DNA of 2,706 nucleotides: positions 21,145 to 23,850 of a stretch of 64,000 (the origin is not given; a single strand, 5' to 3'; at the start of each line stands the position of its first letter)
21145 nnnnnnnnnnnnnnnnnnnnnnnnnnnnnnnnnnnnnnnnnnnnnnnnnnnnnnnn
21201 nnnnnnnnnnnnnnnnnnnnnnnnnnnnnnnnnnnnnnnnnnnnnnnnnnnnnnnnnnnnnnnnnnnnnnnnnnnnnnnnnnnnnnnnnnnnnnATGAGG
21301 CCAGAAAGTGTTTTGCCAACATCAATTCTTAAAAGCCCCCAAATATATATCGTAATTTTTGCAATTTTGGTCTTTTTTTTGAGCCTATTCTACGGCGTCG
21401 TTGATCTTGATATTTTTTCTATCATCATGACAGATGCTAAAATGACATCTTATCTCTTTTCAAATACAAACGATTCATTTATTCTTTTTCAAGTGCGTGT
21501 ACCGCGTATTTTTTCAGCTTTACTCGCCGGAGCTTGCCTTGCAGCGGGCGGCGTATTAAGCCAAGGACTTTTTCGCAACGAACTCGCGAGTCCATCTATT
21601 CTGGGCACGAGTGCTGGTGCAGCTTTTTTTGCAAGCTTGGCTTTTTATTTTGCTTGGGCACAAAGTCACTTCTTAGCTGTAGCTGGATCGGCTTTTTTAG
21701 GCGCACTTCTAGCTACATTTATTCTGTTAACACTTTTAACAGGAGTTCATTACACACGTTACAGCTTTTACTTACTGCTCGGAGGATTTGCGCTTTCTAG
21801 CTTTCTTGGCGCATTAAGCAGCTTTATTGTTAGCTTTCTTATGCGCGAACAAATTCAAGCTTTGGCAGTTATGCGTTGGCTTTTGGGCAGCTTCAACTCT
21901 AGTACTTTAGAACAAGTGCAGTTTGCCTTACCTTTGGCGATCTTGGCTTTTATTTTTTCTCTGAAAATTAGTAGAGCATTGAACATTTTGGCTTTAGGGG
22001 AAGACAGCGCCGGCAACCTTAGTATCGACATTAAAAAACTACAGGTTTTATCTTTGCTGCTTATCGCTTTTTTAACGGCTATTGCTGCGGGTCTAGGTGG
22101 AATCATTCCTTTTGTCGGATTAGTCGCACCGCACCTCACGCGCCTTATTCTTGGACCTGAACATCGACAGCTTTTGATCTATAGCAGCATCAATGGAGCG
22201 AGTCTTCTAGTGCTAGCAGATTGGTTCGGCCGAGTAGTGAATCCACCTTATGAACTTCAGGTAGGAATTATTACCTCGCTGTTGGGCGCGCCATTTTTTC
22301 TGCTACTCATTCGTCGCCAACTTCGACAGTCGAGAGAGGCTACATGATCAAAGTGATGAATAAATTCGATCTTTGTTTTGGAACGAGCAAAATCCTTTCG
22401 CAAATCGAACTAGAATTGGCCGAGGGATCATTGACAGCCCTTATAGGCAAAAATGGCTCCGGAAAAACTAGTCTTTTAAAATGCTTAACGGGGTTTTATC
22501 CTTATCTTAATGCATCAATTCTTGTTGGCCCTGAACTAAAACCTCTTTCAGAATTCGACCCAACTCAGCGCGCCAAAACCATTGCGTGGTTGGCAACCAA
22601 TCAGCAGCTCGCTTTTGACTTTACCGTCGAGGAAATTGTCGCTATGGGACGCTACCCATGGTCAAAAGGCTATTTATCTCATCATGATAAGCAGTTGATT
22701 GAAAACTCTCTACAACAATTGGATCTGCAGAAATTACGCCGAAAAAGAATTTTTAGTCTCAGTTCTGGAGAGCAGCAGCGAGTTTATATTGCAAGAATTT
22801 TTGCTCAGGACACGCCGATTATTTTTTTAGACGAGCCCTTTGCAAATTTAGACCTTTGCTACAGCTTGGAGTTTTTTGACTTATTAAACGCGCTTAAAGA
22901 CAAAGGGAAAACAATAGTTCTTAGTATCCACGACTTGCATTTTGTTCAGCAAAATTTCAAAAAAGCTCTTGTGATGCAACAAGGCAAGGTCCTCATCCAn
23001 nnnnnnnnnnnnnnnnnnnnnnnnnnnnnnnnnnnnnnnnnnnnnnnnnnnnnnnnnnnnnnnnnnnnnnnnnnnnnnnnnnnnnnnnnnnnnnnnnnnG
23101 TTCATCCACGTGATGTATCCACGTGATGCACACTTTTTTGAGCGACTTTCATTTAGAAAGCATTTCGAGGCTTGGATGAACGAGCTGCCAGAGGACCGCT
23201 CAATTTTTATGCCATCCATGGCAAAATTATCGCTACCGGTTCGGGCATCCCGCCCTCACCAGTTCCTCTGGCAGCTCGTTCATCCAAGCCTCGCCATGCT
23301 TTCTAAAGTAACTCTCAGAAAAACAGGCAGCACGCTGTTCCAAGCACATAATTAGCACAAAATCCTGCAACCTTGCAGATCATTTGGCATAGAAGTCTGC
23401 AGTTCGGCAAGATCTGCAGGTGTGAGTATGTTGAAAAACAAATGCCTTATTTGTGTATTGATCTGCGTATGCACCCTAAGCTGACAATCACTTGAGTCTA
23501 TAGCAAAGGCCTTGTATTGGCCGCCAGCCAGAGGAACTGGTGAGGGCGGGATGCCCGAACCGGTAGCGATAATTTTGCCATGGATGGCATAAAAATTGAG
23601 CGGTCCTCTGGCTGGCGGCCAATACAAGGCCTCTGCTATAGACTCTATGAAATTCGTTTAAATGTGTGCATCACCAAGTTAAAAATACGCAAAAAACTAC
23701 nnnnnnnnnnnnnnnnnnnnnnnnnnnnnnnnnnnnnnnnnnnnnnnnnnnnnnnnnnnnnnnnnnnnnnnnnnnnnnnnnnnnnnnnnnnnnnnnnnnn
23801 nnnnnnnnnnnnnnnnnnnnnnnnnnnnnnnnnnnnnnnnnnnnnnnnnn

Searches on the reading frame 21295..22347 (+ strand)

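Call 11: search_protein_families(library=ncbifam, proteins=[window:21295-22347:+])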
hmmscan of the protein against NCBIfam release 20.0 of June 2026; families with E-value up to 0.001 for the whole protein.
window:21295-22347:+ (350 aa): 16 families
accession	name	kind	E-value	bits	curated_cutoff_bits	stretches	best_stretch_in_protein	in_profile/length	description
NF007081.0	PRK09535.1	equivalog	4.8e-62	210.4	461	1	50-342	78-361/366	vitamin B12 ABC transporter permease BtuC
NF007866.0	PRK10577.1-2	equivalog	6.3e-60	203.2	554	1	41-342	369-663/666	Fe(3+)-hydroxamate ABC transporter permease FhuB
NF007299.0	PRK09777.1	equivalog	5.6e-59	200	406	1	17-341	7-316/318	Fe(3+) dicitrate ABC transporter permease subunit FecD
NF003001.0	PRK03784.1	equivalog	2.8e-53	181.2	334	1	35-342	26-328/332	vitamin B12 ABC transporter permease BtuC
NF007872.0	PRK10577.2-3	equivalog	1.8e-50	172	727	1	59-347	393-674/676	Fe(3+)-hydroxamate ABC transporter permease FhuB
NF007871.0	PRK10577.2-2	equivalog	8e-50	170.1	899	1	21-342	360-676/679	Fe(3+)-hydroxamate ABC transporter permease FhuB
NF008407.0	PRK11228.1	equivalog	7.7e-49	166.4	396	1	19-342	12-329/330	iron-dicitrate ABC transporter permease FecC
NF007867.0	PRK10577.1-3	subfamily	1e-48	166.2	849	1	63-343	431-706/710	Fe(3+)-hydroxamate ABC transporter permease FhuB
NF007760.0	PRK10441.1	equivalog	2e-48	165.2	428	1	19-346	16-333/335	Fe(3+)-siderophore ABC transporter permease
TIGR03869.1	F420-0_ABCperm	hypoth_equivalog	2.2e-47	162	437.35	1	52-343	38-322/325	putative F420-0 ABC transporter permease subunit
NF007869.0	PRK10577.1-6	equivalog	1.6e-40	139.2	954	1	44-347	402-699/703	Fe(3+)-hydroxamate ABC transporter permease FhuB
NF007873.0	PRK10577.2-4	equivalog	8.8e-40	137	1012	1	23-339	335-640/646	Fe(3+)-hydroxamate ABC transporter permease FhuB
NF007870.0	PRK10577.2-1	equivalog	8.5e-39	133.7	1355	1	59-342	395-673/678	Fe(3+)-hydroxamate ABC transporter permease FhuB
NF007868.0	PRK10577.1-5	equivalog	1.2e-38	133.1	943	1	37-343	365-665/666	Fe(3+)-hydroxamate ABC transporter permease FhuB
NF007759.0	PRK10440.1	equivalog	2.4e-37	128.9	422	1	20-342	9-326/330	iron-enterobactin ABC transporter permease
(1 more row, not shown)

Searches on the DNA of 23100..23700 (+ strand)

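Call 6: search_rna_families(source=window, start=23100, end=23700, threshold=evalue, max_evalue=1, show_alignments=3)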
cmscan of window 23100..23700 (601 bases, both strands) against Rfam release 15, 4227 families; matches with E-value up to 1: 3.
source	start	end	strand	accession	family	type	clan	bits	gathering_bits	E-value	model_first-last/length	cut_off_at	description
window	23491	23648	+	RF01731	TwoAYGGAY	Cis-reg;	CL00106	42.2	43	2e-05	1-168/168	no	TwoAYGGAY RNA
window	23160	23298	-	RF01731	TwoAYGGAY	Cis-reg;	CL00106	39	43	0.00011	1-168/168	no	TwoAYGGAY RNA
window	23164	23343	+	RF02901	AaHKsRNA41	Gene; sRNA;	-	28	97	0.00018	1-187/187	no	Aggregatibacter sRNA 41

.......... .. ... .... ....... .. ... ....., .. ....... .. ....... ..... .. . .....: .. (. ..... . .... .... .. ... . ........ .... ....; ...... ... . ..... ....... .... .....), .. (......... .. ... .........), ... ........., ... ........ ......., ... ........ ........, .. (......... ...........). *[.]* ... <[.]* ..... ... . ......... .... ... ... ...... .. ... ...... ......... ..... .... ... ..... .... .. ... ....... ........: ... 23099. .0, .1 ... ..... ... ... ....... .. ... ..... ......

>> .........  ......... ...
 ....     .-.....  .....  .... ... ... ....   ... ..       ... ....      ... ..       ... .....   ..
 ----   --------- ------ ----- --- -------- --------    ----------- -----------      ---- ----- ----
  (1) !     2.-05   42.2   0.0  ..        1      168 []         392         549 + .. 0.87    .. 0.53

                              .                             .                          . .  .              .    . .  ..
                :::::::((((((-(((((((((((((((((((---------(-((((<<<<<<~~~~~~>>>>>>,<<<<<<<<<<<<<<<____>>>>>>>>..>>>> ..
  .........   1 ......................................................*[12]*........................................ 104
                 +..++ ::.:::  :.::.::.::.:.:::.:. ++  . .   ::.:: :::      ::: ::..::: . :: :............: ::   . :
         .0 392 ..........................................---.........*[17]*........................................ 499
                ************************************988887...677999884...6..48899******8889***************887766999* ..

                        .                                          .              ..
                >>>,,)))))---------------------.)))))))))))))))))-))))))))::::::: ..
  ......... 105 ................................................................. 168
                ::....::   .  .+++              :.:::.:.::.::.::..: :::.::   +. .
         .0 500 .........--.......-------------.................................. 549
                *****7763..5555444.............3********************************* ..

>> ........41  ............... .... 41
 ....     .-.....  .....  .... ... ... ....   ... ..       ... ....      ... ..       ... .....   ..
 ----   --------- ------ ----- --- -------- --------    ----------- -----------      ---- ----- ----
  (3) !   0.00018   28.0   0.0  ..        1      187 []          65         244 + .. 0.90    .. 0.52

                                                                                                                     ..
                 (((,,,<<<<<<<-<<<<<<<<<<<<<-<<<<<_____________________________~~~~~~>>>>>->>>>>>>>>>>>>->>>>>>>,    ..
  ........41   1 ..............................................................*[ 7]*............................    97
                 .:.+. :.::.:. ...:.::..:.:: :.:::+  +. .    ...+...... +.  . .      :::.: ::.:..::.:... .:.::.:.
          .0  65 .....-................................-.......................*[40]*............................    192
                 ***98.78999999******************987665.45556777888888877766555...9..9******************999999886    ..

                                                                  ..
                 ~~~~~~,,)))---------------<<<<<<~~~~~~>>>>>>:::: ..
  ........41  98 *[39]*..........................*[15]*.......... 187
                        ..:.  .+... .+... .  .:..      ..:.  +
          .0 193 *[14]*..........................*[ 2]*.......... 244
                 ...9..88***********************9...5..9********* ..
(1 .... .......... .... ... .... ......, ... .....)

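Call 58: search_dna_similar(query=window:23105-23690:+, collection=plasmids, mode=distant, max_rows=10)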
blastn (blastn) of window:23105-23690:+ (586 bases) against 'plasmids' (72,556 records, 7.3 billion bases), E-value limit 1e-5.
No match.

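Call 83: search_dna_similar(query=window:23105-23690:+, collection=phages, mode=distant, max_rows=5)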
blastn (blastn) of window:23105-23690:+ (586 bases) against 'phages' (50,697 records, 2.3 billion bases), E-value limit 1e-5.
No match.
